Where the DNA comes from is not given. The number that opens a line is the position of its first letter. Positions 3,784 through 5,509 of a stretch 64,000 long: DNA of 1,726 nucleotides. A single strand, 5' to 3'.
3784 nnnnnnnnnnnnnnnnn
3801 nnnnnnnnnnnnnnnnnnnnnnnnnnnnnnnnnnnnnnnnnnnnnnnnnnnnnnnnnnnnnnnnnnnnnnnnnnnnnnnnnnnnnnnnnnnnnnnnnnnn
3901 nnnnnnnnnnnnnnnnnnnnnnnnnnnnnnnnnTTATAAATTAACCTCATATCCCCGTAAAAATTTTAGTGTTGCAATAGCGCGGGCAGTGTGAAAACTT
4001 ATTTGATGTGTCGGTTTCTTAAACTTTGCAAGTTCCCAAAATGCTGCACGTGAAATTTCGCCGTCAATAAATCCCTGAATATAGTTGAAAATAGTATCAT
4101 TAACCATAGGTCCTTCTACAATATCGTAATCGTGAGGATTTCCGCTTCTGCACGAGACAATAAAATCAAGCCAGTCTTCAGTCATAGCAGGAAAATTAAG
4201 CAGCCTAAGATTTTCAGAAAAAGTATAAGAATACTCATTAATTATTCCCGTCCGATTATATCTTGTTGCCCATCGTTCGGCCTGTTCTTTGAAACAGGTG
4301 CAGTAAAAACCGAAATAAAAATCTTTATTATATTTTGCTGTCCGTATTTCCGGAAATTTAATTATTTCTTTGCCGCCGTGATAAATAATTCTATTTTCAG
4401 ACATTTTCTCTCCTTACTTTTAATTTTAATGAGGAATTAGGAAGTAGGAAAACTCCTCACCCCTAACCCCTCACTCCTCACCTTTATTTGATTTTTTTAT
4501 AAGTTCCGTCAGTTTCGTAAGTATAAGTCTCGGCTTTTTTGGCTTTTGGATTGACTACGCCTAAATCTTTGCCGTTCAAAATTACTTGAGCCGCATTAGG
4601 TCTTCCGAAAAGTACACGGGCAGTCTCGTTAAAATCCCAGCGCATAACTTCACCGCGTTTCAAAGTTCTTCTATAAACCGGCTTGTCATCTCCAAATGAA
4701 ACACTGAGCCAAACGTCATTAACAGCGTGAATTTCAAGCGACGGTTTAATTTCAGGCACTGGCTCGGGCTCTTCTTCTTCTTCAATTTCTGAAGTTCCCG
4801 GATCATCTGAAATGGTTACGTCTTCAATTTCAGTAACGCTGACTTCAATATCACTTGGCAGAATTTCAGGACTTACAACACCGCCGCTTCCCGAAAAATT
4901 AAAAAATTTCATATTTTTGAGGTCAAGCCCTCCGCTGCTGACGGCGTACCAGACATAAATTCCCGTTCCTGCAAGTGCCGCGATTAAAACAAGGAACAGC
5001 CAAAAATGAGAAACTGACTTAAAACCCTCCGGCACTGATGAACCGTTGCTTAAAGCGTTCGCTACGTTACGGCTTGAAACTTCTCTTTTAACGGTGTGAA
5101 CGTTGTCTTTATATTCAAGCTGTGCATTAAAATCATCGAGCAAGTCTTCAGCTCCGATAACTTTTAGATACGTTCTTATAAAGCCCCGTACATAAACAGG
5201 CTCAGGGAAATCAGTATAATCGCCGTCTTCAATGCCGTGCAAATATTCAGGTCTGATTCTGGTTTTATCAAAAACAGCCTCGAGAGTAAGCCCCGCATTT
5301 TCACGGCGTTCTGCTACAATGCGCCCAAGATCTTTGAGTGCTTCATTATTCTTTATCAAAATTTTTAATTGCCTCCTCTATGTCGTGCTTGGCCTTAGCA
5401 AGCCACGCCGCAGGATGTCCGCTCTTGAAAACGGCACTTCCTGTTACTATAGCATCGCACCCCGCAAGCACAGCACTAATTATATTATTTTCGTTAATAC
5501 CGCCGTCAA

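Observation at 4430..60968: Dispersed family of 7-nt periodic AGG/GGA repeat elements at about 19 loci in 64 kb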

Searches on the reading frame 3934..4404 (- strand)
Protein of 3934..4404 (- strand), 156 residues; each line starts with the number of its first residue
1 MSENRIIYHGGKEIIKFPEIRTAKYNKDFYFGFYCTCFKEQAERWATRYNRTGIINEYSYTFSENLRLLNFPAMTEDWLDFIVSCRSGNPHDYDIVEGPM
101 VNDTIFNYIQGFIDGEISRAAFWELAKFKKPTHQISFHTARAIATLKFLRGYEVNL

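Call 53: search_protein_families(library=pfam, proteins=[window:3934-4404:-], max_evalue=0.01)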
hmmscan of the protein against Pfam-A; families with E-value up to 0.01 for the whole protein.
window:3934-4404:- (156 aa): 1 family
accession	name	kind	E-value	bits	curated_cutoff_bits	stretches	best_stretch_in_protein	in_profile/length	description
PF13151.12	DUF3990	-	1e-46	158.8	32.2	1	6-148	2-152/152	Protein of unknown function (DUF3990)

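Call 78: find_encoding_contigs(protein=window:3934-4404:-, flank=8000, max_places=8)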
Protein window:3934-4404:- (156 aa): no gene with exactly this product is on record in the collection.

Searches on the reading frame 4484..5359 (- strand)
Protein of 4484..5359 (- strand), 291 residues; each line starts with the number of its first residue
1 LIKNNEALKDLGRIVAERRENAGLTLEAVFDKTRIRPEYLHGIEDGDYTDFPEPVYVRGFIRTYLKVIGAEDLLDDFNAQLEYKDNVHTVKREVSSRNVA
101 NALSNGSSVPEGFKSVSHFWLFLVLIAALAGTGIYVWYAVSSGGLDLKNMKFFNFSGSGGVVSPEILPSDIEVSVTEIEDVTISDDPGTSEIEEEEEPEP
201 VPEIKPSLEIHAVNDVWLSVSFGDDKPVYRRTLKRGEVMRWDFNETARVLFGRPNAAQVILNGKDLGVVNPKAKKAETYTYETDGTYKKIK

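Call 12: search_protein_families(library=pfam, proteins=[window:4484-5359:-])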
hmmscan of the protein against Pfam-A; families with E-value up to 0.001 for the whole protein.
window:4484-5359:- (291 aa): 3 families
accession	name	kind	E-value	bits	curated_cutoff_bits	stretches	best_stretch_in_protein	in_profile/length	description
PF13413.12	HTH_25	-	1.8e-17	63.3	24.6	1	16-70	3-57/62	Helix-turn-helix domain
PF13464.11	RodZ_C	-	1.4e-10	41.4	23.9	1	210-272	2-64/72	RodZ C-terminal domain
PF13560.12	HTH_31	-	0.00012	22.7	27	1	10-58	1-48/64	Helix-turn-helix domain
